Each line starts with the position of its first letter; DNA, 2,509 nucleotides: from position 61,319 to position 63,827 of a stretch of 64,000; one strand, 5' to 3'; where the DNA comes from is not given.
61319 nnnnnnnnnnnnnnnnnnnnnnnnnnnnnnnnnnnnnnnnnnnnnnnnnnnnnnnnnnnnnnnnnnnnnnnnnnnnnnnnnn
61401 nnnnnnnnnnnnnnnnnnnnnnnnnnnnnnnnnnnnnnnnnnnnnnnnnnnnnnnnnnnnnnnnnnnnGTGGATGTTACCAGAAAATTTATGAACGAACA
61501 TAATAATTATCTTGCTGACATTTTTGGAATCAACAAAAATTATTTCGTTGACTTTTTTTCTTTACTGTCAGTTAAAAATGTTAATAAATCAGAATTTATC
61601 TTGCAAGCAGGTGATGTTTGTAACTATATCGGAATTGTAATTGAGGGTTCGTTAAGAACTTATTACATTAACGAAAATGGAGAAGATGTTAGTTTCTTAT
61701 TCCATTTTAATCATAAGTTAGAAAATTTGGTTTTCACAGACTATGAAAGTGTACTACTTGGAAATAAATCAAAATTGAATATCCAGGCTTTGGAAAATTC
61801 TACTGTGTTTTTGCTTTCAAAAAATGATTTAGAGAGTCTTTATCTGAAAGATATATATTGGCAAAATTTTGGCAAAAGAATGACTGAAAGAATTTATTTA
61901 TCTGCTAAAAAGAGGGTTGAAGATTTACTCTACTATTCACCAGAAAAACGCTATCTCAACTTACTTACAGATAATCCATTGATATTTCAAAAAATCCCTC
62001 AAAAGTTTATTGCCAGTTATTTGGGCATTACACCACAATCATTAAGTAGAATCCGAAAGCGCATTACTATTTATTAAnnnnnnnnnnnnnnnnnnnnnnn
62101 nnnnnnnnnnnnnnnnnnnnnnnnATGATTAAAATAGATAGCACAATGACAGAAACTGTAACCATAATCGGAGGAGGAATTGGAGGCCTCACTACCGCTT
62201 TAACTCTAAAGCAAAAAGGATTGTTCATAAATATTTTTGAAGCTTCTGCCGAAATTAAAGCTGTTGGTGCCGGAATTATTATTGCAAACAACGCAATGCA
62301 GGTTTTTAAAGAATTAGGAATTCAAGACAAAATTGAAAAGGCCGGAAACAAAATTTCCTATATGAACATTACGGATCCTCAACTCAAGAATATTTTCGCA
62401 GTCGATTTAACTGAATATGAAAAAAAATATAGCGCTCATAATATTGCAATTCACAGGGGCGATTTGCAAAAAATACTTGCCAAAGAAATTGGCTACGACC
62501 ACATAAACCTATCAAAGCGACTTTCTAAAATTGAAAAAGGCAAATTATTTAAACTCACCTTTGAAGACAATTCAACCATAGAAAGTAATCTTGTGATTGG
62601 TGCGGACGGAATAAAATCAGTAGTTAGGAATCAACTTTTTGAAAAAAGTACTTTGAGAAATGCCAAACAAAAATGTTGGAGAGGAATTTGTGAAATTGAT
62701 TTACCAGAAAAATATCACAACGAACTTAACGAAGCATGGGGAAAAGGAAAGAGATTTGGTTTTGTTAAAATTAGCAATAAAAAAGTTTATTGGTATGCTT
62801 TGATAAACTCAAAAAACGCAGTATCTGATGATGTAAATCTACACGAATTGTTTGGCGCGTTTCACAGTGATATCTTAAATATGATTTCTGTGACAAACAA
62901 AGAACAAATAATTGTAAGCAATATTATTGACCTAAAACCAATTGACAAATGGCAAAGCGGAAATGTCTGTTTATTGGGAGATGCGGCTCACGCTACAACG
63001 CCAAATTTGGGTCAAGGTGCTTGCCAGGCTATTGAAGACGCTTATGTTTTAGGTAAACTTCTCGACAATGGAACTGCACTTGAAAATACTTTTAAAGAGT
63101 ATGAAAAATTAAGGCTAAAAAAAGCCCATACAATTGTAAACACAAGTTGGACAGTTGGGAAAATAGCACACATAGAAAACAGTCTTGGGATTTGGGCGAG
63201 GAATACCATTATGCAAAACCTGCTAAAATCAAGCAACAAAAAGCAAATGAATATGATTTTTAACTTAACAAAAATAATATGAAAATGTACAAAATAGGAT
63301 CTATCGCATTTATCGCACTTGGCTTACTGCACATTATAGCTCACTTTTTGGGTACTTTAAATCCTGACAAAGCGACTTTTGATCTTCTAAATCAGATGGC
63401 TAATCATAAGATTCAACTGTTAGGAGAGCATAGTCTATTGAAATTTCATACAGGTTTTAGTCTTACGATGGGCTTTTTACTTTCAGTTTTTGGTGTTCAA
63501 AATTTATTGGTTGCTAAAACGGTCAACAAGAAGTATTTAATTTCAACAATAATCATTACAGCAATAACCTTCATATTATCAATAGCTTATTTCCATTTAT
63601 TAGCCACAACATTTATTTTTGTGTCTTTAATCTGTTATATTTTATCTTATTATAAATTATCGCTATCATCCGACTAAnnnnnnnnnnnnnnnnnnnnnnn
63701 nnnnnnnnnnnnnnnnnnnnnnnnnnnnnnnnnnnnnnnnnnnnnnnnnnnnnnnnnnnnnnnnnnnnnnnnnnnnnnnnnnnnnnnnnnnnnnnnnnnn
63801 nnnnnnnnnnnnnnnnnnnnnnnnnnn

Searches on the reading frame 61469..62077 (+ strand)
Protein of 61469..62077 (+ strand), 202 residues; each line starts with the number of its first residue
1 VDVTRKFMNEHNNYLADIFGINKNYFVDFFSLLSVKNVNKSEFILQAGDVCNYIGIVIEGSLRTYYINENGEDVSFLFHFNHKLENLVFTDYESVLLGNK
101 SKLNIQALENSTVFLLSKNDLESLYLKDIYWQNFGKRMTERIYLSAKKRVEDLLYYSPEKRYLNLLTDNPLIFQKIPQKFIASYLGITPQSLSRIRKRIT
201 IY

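Call 46: search_protein_families(library=pfam, proteins=[window:61469-62077:+], max_evalue=0.01)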
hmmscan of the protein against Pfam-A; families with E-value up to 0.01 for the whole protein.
window:61469-62077:+ (202 aa): 2 families
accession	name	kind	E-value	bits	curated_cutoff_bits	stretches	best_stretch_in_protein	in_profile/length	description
PF00027.35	cNMP_binding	-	2.8e-09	37.2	27.5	1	36-127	2-88/89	Cyclic nucleotide-binding domain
PF13545.12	HTH_Crp_2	-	0.0061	16.9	27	0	174-197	21-44/70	Crp-like helix-turn-helix domain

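Call 62: search_protein_families(library=ncbifam, proteins=[window:61469-62077:+], max_evalue=1e-8)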
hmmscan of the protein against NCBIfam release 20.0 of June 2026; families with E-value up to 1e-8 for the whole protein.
window:61469-62077:+ (202 aa): 0 families

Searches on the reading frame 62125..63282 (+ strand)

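Call 46: search_protein_families(library=pfam, proteins=[window:62125-63282:+], max_evalue=0.01)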
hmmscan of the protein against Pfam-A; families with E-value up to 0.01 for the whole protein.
window:62125-63282:+ (385 aa): 7 families
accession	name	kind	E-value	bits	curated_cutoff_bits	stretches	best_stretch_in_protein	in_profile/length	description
PF01494.25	FAD_binding_3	-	2.5e-27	96.5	22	1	11-339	3-347/349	FAD binding domain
PF13450.12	NAD_binding_8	-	0.00019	22.1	21.9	1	14-43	1-30/68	NAD(P)-binding Rossmann-like domain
PF07992.20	Pyr_redox_2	-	0.00027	20.9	26.1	1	12-78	3-68/291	Pyridine nucleotide-disulphide oxidoreductase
PF00890.30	FAD_binding_2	-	0.0013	18.5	20.4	1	12-72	2-62/414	FAD binding domain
PF04820.20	Trp_halogenase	-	0.0018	17.7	21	0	12-69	2-62/458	Tryptophan halogenase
PF01266.30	DAO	-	0.0051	16.8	27.9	0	12-44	2-34/353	FAD dependent oxidoreductase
PF08491.16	SE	-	0.006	16.1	20.1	0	276-339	127-195/276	Squalene epoxidase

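Call 62: search_protein_families(library=ncbifam, proteins=[window:62125-63282:+], max_evalue=1e-8)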
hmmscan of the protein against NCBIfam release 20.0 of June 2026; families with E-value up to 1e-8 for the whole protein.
window:62125-63282:+ (385 aa): 48 families (the best 25 are shown)
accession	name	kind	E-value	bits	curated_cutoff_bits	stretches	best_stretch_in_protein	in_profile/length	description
NF005243.0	PRK06753.1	equivalog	1.4e-95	320.3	365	1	12-381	3-371/374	hypothetical protein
NF033623.1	urate_HpxO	equivalog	6e-68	229.5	500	1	12-350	2-348/381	FAD-dependent urate hydroxylase HpxO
NF005313.0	PRK06847.1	subfamily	5.3e-65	219.8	372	1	9-349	4-352/375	hypothetical protein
NF005720.0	PRK07538.1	subfamily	7.8e-56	189.8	400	1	10-341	3-361/418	hypothetical protein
NF006021.0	PRK08163.1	equivalog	1.1e-50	172.9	459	1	7-380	3-388/398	3-hydroxybenzoate 6-monooxygenase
NF005566.0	PRK07236.1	subfamily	1e-39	136.5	333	2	8-229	5-213/386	hypothetical protein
TIGR03219.1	salicylate_mono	equivalog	5.1e-37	127.5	446.35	2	12-180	3-174/414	salicylate 1-monooxygenase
NF005062.0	PRK06475.1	equivalog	8.5e-34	117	524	1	9-364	3-376/401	FAD-binding protein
NF004829.0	PRK06183.1-3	subfamily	7.2e-29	100.9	390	2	273-372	282-385/520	bifunctional 3-(3-hydroxy-phenyl)propionate/3-hydroxycinnamic acid hydroxylase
NF005761.0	PRK07588.1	equivalog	3.3e-28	98.7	454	1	11-365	2-366/392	FAD-binding domain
NF033476.1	tet_destruct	subfamily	2.6e-26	92.5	550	1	10-330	4-333/386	tetracycline destructase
TIGR01988.1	Ubi-OHases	subfamily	5.5e-24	84.7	224.65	1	12-366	2-371/387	ubiquinone biosynthesis hydroxylase, UbiH/UbiF/VisC/COQ6 family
NF005612.0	PRK07364.1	equivalog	2e-21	76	487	1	7-330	16-351/415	FAD-dependent hydroxylase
TIGR01984.1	UbiH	equivalog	5e-21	75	392.2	1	12-337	2-337/382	2-octaprenyl-6-methoxyphenyl hydroxylase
NF005452.0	PRK07045.1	equivalog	1.7e-18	66.7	397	1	239-344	248-354/388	putative monooxygenase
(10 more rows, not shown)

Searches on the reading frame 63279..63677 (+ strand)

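Call 46: search_protein_families(library=pfam, proteins=[window:63279-63677:+], max_evalue=0.01)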
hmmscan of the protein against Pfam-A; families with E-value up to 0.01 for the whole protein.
window:63279-63677:+ (132 aa): 0 families

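Call 62: search_protein_families(library=ncbifam, proteins=[window:63279-63677:+], max_evalue=1e-8)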
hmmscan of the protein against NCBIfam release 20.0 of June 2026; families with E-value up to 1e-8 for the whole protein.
window:63279-63677:+ (132 aa): 1 family
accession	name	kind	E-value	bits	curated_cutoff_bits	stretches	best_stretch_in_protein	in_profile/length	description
NF047765.1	LIC_13387_fam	subfamily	3e-23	81.9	33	1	4-124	3-130/131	LIC_13387 family protein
